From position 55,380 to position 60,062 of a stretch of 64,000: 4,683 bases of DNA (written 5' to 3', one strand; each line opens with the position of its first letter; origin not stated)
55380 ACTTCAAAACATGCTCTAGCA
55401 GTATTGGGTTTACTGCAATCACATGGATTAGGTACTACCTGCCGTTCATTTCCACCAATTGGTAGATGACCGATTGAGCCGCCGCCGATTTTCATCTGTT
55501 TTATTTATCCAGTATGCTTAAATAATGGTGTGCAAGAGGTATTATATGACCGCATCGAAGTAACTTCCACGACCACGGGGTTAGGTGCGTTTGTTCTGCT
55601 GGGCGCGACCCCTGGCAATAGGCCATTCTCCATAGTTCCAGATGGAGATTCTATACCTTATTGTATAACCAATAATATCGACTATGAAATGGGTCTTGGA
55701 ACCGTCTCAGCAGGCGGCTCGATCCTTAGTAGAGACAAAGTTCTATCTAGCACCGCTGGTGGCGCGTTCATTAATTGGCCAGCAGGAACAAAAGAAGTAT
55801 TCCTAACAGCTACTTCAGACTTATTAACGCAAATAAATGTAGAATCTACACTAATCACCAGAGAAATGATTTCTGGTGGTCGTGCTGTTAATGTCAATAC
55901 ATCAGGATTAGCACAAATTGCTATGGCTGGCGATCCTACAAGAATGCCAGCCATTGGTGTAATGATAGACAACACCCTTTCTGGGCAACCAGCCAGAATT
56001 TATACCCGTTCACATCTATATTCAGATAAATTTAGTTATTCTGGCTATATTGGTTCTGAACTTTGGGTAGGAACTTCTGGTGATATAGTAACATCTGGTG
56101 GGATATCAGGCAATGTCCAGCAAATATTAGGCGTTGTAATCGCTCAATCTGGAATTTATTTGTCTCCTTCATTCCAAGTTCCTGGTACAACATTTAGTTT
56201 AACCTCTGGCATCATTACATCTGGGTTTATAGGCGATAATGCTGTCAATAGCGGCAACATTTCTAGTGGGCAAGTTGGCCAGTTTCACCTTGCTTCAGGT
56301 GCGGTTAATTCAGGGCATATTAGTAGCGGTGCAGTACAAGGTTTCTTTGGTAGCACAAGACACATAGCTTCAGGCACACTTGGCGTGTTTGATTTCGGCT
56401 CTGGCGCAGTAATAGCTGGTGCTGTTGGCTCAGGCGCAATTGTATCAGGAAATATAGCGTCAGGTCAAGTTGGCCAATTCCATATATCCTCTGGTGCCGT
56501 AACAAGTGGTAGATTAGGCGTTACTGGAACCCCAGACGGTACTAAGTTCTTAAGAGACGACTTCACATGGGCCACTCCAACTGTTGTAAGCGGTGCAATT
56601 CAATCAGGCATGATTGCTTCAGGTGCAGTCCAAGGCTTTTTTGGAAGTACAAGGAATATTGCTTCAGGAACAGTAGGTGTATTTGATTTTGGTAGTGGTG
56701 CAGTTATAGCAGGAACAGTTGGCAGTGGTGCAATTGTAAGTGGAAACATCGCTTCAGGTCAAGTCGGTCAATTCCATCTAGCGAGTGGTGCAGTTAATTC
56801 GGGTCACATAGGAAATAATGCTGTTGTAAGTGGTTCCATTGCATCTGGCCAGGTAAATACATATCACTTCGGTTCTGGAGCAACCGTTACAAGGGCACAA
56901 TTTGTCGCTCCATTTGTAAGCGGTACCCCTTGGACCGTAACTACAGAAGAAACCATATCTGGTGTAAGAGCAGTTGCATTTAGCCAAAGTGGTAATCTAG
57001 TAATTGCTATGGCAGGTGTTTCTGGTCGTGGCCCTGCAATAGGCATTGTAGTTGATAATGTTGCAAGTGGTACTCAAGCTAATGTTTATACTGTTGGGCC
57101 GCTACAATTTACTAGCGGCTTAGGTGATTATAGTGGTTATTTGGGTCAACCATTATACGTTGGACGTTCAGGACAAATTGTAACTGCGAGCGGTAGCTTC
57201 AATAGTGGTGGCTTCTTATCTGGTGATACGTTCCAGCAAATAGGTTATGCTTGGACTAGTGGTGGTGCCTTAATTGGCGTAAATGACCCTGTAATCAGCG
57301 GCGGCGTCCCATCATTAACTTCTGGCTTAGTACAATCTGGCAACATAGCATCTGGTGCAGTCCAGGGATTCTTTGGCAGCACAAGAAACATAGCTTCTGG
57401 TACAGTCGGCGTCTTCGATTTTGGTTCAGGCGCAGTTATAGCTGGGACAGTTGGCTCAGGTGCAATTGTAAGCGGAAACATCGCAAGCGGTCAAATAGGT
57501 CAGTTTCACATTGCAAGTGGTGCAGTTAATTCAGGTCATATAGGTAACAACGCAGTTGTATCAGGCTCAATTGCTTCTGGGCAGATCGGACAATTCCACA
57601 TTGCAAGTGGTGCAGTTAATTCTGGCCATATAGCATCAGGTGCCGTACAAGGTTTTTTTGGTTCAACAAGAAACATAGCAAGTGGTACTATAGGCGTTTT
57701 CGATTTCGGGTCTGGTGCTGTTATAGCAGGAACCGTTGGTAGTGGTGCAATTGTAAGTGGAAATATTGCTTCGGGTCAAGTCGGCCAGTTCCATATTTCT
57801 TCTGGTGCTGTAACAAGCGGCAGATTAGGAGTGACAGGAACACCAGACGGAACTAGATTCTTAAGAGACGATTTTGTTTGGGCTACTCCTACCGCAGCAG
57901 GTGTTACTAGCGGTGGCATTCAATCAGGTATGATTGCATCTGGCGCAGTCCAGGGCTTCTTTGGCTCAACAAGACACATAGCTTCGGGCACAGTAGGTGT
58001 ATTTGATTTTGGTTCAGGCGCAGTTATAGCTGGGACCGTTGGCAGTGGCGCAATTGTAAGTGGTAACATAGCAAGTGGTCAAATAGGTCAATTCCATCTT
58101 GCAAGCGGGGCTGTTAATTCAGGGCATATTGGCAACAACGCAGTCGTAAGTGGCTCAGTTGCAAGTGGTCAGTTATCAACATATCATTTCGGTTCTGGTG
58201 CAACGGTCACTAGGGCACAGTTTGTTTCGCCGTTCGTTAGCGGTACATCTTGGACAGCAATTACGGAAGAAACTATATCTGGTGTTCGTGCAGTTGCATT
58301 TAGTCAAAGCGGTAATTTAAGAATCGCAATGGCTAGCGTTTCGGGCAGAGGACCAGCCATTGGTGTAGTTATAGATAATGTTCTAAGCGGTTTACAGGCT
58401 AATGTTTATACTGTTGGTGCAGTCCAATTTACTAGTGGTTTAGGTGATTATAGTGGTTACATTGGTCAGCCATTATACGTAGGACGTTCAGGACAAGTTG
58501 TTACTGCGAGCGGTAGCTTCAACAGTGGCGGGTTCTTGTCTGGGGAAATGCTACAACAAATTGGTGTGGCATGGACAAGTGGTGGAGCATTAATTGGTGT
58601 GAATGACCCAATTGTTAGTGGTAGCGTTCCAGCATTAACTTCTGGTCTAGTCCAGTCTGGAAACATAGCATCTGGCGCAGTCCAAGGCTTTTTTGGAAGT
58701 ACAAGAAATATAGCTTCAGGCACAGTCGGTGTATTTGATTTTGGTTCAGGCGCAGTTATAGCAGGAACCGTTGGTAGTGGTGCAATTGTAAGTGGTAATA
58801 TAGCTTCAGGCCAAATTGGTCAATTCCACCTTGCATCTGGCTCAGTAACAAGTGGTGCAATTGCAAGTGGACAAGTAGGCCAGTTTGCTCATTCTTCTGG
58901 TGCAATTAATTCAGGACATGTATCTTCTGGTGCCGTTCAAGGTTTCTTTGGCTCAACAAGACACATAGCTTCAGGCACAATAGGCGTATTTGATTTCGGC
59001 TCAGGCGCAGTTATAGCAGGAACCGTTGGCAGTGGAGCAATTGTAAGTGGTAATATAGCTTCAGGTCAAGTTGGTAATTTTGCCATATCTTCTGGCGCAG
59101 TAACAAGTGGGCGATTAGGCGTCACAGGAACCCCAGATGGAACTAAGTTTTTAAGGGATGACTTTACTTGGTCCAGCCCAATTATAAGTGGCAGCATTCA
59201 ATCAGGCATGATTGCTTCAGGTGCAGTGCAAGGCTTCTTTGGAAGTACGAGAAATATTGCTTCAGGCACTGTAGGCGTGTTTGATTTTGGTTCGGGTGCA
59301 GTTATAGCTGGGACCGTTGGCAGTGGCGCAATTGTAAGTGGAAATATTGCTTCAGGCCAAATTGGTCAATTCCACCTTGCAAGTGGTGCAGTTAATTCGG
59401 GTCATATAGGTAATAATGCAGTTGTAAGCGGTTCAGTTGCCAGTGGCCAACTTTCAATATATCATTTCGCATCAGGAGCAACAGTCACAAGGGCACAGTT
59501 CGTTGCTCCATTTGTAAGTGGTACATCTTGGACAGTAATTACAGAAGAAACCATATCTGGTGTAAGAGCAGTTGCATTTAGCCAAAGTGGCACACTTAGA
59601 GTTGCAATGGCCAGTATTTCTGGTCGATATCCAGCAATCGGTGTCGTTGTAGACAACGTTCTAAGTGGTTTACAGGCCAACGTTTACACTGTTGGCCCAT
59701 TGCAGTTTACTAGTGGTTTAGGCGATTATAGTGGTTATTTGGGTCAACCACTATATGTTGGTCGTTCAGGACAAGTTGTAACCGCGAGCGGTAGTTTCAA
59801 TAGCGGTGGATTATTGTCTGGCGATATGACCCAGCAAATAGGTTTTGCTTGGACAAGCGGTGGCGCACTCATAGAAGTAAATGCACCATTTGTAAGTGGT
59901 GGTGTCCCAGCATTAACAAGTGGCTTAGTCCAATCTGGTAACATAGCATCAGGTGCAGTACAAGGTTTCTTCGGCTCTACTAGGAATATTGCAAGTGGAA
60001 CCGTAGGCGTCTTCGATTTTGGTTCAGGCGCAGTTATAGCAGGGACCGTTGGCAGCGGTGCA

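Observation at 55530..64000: Two adjacent giant repeat proteins built from 1.1-1.3 kb tandem DNA repeats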

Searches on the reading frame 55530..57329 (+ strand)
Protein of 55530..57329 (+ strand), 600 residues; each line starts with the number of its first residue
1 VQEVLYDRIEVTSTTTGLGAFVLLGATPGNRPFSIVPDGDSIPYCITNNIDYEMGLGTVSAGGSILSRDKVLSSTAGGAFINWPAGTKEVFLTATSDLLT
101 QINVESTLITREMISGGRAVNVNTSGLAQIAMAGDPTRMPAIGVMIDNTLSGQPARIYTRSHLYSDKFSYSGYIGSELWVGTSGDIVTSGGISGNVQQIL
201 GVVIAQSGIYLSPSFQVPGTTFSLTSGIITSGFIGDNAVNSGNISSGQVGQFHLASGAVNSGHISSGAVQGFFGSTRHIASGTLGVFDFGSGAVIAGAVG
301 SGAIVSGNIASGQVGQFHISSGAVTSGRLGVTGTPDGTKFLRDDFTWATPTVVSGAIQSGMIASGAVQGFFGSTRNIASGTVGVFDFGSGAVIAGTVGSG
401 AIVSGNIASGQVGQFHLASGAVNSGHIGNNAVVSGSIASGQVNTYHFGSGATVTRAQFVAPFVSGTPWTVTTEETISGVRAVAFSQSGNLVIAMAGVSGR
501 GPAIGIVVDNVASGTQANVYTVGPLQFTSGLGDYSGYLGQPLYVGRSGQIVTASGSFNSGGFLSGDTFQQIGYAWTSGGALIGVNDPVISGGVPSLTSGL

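Call 66: predict_structure(alignment_id=A2)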
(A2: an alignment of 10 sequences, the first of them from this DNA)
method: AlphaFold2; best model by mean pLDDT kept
length: 600 residues; sequences in the alignment: 10
mean_pLDDT: 37.5   pTM: 0.25
mean pLDDT of the five models: 37.5, 35.9, 35.6, 35.0, 34.0
residues with pLDDT >= 90: 0; 70-90: 63; 50-70: 37; < 50: 500
segments of 3 or more residues with pLDDT < 50: 1-3, 95-176, 181-200, 202-540, 544-571, 574-600
pLDDT, mean of each block of 10 residues (from residue 1): 55 59 72 71 75 78 80 70 78 45 25 24 29 29 31 30 31 46 40 40 41 33 29 26 27 30 32 31 33 33 34 33 34 31 31 32 32 29 30 30 27 26 26 27 26 30 26 27 26 25 27 26 29 42 45 37 39 43 32 26
secondary structure, 60 per line:
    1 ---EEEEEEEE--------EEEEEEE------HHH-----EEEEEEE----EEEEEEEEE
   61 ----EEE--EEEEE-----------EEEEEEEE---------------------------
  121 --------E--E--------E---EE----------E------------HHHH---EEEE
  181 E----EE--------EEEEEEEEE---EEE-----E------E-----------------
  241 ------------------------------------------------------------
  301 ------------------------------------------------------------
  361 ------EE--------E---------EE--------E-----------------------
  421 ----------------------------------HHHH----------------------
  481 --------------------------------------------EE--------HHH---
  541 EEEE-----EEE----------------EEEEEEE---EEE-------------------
elements in order: E4-11 E20-26 E41-47 E52-60 E65-67 E70-74 E86-93 H170-173 E177-181 E196-204 E208-210 H455-458 E541-544 E550-552 E569-575 E579-581

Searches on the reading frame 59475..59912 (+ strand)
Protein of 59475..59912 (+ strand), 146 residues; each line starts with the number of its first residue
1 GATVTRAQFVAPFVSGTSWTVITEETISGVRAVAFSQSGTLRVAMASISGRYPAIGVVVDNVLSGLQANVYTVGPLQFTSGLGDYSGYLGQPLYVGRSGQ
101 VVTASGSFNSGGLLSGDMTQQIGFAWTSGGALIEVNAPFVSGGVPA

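Call 40: predict_structure(alignment_id=A1)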
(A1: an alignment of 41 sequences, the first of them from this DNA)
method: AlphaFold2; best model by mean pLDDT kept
length: 146 residues; sequences in the alignment: 41
mean_pLDDT: 78.1   pTM: 0.71
mean pLDDT of the five models: 78.1, 76.7, 74.3, 73.5, 71.5
residues with pLDDT >= 90: 33; 70-90: 72; 50-70: 30; < 50: 11
segments of 3 or more residues with pLDDT < 50: 1-3, 143-146
pLDDT, mean of each block of 10 residues (from residue 1): 49 67 92 91 87 89 92 81 71 86 69 71 84 81 51
secondary structure, 60 per line:
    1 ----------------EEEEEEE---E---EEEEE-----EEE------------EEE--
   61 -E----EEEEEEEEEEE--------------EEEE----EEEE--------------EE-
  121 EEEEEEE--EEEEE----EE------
elements in order: E17-23 E31-35 E41-43 E56-58 E67-77 E92-95 E100-103 E121-127 E130-134

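Call 42: search_protein_representatives(alignment_id=A1)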
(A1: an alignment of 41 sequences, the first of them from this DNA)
Query: 41 sequences, 137 profile positions. Proteins with E-value up to 0.001 (for the whole library): 1291; up to 1e-10: 366; up to 1e-30: 158. The best 150 are listed.
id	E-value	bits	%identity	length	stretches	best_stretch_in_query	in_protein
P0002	1.0e-200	672.8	-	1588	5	4-121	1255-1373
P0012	2.3e-183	616.6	-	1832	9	9-135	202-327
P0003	8.9e-168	566.1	-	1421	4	4-134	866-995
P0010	3.4e-152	515.6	-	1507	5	4-131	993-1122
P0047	4.6e-145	492.6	-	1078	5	5-130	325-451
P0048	1.4e-131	448.9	-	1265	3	2-123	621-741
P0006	2.9e-129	441.4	-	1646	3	4-133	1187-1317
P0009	2.4e-127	435.2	-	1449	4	3-127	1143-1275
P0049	1.0e-126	433.1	-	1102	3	3-130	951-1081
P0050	5.2e-119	408.2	-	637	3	5-128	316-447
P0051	1.2e-118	407.0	-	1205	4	11-129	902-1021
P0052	5.9e-115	395.1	-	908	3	3-128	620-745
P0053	1.2e-108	374.6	-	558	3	3-133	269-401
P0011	1.2e-103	358.4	-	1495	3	9-134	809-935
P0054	9.5e-102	352.3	-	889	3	4-131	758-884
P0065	9.8e-83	290.7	-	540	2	2-130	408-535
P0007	7.3e-70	249.0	-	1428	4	7-135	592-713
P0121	6.6e-43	161.7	-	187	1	4-120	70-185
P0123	1.3e-42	160.8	-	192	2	2-134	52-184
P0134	3.5e-41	156.1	-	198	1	2-127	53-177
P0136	6.6e-41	155.2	-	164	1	11-133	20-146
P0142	1.4e-39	150.9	-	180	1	10-134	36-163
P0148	9.9e-39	148.2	-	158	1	13-132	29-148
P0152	5.4e-38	145.8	-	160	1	4-133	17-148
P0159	4.3e-37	142.9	-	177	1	8-133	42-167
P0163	2.3e-36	140.5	-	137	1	13-124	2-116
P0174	1.2e-34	134.9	-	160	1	8-133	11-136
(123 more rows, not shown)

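Call 43: search_protein_families(library=pfam, proteins=[P0136, P0148, P0152, P0174, P0163, P0121, P0123, P0134, P0142, P0159], max_evalue=1)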
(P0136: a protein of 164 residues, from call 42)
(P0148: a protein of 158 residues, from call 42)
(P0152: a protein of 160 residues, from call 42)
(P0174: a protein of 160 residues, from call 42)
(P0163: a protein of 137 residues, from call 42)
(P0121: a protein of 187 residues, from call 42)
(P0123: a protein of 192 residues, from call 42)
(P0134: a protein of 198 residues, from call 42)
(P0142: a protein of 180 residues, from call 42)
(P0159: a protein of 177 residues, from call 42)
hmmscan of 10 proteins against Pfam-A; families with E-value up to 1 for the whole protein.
P0136 (164 aa): 0 families

P0148 (158 aa): 0 families

P0152 (160 aa): 0 families

P0174 (160 aa): 0 families

P0163 (137 aa): 1 family
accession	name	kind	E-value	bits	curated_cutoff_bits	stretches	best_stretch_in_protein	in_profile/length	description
PF22039.1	HUTI_composite_bact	-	0.14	12.2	25.5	1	120-134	4-18/26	Imidazolonepropionase-like composite domain, bacteria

P0121 (187 aa): 1 family
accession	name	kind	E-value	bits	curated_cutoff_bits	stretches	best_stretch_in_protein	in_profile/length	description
PF16211.10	Histone_H2A_C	-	0.92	9.8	20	1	87-97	8-18/35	C-terminus of histone H2A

P0123 (192 aa): 0 families

P0134 (198 aa): 1 family
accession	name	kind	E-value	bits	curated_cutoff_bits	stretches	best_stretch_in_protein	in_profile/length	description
PF09956.15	Phage_cement_2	-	0.012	16.4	24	1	90-158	23-91/103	Phage cement protein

P0142 (180 aa): 0 families

P0159 (177 aa): 1 family
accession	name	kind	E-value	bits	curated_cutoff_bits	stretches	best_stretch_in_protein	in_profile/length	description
PF24878.1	YkcB_C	-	0.11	12.9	27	1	55-104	23-74/85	Putative mannosyltransferase YkcB-like, C-terminal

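Call 45: search_solved_structures(query=A1, max_evalue=10, show_alignments=2)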
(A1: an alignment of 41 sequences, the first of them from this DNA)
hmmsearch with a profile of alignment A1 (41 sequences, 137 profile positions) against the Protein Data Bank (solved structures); distinct sequences matched with E-value up to 10: 2.
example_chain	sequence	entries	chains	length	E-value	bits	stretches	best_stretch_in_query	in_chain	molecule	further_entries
8keg_a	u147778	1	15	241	0.00017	24.3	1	6-129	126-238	neck fiber gp82N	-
7dr6_X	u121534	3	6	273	0.15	14.8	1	30-87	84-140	Proteasome subunit beta type-10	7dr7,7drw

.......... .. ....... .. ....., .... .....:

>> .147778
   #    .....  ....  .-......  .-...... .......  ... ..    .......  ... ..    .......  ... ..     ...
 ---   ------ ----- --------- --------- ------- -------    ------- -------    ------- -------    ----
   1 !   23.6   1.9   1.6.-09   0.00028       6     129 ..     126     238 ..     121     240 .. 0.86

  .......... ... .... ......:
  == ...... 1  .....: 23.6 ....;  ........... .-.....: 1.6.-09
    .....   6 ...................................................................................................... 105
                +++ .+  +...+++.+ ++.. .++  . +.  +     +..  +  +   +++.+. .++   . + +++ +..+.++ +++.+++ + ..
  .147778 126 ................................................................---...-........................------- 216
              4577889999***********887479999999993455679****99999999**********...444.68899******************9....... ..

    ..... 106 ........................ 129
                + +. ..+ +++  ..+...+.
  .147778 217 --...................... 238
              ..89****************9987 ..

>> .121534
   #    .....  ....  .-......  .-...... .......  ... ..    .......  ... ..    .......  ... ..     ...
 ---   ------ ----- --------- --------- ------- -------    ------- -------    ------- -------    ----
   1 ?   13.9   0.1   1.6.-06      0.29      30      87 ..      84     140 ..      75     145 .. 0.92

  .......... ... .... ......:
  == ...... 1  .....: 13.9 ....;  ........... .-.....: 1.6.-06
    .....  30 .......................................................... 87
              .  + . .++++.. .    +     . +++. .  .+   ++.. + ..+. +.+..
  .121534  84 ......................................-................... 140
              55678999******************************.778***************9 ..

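Call 70: search_protein_families(library=pfam, proteins=[P0053, P0065], max_evalue=0.01)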
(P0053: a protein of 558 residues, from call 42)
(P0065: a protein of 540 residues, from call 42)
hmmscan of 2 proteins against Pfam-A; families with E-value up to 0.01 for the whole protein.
P0053 (558 aa): 0 families

P0065 (540 aa): 0 families

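Call 71: search_protein_families(library=phrogs, proteins=[P0053], max_evalue=0.001)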
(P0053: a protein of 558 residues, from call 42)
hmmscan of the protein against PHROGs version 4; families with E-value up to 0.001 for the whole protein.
P0053 (558 aa): 0 families

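Call 80: fold_search(model_id=the predicted structure, library=viral)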
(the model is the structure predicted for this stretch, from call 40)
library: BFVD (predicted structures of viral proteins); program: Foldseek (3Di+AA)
matches with E <= 10: 523; with E <= 0.001: 101
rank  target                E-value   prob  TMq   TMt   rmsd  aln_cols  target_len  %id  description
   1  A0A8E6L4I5            3.2e-07  1.00  0.69  0.43   2.1       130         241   18  (no name in the UniProt tables at hand)
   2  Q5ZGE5                7.1e-07  1.00  0.67  0.59   5.6       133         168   23  (no name in the UniProt tables at hand)
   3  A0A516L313            9.2e-07  1.00  0.73  0.22   2.4       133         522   19  (no name in the UniProt tables at hand)
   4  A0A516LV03            1.9e-06  1.00  0.61  0.18   7.6       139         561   21  (no name in the UniProt tables at hand)
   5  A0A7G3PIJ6            2.2e-06  1.00  0.67  0.12   4.9       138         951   27  Putative tail protein [Sphingomonas phage vB_StuS_MMDA13]
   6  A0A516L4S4            3.7e-06  1.00  0.73  0.16   9.8       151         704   19  (no name in the UniProt tables at hand)
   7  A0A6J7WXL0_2          4.6e-06  1.00  0.66  0.14   3.7       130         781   18  Uncharacterized protein [uncultured Caudovirales phage]
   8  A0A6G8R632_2          4.8e-06  1.00  0.62  0.13   5.2       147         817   22  Putative tail fiber-like protein [Synechococcus phage S-N03]
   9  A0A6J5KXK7            7.8e-06  1.00  0.67  0.66   3.9       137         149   18  Uncharacterized protein [uncultured Caudovirales phage]
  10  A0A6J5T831            1.3e-05  1.00  0.69  0.12   7.6       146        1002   18  Uncharacterized protein [uncultured Caudovirales phage]
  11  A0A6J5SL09            1.4e-05  1.00  0.67  0.16   4.7       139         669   20  Uncharacterized protein [uncultured Caudovirales phage]
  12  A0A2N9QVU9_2          2.0e-05  1.00  0.62  0.10   8.9       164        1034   18  (no name in the UniProt tables at hand)
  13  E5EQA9                3.1e-05  1.00  0.62  0.10   4.8       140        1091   21  (no name in the UniProt tables at hand)
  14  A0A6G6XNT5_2          3.1e-05  1.00  0.60  0.12   5.2       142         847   18  (no name in the UniProt tables at hand)
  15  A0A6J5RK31            4.5e-05  1.00  0.70  0.25   4.0       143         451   18  Collagen triple helix repeat [uncultured Caudovirales phage]
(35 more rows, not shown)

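Call 92: search_protein_families(library=pfam, alignment_id=A1, max_evalue=1)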
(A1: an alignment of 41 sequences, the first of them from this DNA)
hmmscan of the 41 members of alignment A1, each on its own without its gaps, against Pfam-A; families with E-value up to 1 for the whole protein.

A. member 1, seq(146 aa): 1 family
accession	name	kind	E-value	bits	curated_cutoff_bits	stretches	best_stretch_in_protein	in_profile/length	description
PF09956.15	Phage_cement_2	-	0.038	14.8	24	1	23-127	13-90/103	Phage cement protein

B. families by the number of members that match (of 41 scanned): 7 families
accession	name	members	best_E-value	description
PF09956.15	Phage_cement_2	14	0.00037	Phage cement protein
PF21570.3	ArgZ-like_C_2nd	1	0.0084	Arginine dihydrolase ArgZ-like, C-terminal, Rossmann fold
PF02924.19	HDPD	1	0.071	Bacteriophage lambda head decoration protein D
PF02237.23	BPL_C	1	0.087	Biotin protein ligase C terminal domain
PF13398.12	Peptidase_M50B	1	0.1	Peptidase M50B-like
PF09158.15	MotCF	1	0.2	Bacteriophage T4 MotA, C-terminal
PF19997.5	ivWA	1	0.3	vWA domain found in the FtsH ternary systems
